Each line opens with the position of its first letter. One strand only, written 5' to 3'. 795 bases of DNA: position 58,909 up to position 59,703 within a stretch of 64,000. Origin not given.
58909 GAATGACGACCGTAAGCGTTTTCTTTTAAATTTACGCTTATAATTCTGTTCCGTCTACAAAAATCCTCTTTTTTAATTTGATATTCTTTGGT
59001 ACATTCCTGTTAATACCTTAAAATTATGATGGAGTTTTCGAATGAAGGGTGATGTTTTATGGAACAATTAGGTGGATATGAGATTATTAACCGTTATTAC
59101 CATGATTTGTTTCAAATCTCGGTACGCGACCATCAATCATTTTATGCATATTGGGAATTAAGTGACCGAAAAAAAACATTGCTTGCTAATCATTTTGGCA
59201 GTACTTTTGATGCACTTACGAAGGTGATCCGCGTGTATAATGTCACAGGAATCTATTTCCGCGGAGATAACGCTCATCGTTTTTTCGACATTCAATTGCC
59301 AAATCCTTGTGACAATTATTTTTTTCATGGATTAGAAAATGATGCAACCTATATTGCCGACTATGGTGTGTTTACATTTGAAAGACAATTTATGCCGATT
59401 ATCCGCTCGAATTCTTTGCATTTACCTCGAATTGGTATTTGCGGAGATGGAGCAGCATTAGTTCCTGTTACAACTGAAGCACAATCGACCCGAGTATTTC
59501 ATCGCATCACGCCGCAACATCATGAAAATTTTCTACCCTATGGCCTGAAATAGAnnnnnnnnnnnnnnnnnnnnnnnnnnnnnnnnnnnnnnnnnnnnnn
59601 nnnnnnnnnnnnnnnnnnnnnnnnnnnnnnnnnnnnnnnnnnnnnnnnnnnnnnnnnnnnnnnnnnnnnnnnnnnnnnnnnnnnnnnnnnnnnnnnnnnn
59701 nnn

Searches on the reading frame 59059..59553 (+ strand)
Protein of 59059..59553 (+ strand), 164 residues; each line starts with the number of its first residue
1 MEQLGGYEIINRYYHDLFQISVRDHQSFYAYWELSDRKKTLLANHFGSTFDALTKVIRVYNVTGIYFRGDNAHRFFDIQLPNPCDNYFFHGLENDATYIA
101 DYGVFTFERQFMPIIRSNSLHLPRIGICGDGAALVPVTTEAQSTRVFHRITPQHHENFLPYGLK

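Call 39: search_protein_families(library=pfam, proteins=[window:59059-59553:+], max_evalue=0.001)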
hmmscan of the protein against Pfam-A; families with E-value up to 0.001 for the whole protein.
window:59059-59553:+ (164 aa): 1 family
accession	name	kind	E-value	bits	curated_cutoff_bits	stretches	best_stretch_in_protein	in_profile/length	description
PF16258.11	DUF4912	-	2e-22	80.1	29.4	1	15-126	3-111/118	Domain of unknown function (DUF4912)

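Call 52: find_encoding_contigs(protein=window:59059-59553:+, flank=10000, max_places=1)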
Protein window:59059-59553:+ (164 aa): 3 contigs read that carry it; 1 place shown.
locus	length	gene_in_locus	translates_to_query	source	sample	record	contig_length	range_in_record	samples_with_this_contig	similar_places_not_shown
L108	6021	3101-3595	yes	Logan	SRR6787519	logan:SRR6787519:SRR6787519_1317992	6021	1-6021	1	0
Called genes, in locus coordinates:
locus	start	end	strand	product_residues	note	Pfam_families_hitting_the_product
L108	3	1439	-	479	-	?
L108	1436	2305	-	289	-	PF04542:Sigma70_r2 (weak)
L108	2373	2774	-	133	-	-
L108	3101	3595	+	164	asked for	PF16258:DUF4912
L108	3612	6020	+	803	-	?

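Call 64: find_encoding_contigs(protein=window:59059-59553:+, flank=10000, max_places=3)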
Protein window:59059-59553:+ (164 aa): 3 contigs read that carry it; 2 places shown.
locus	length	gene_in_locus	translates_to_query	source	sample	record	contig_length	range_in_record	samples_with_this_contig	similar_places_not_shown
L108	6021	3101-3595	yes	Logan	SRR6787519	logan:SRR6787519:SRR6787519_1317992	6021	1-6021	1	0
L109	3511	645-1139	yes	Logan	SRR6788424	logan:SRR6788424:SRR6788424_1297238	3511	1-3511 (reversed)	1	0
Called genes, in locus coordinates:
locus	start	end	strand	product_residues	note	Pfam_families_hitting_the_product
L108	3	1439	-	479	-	?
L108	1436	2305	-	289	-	PF04542:Sigma70_r2 (weak)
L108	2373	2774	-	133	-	-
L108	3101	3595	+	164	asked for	PF16258:DUF4912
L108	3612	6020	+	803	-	?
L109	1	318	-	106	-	?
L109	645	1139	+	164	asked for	PF16258:DUF4912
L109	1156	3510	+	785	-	?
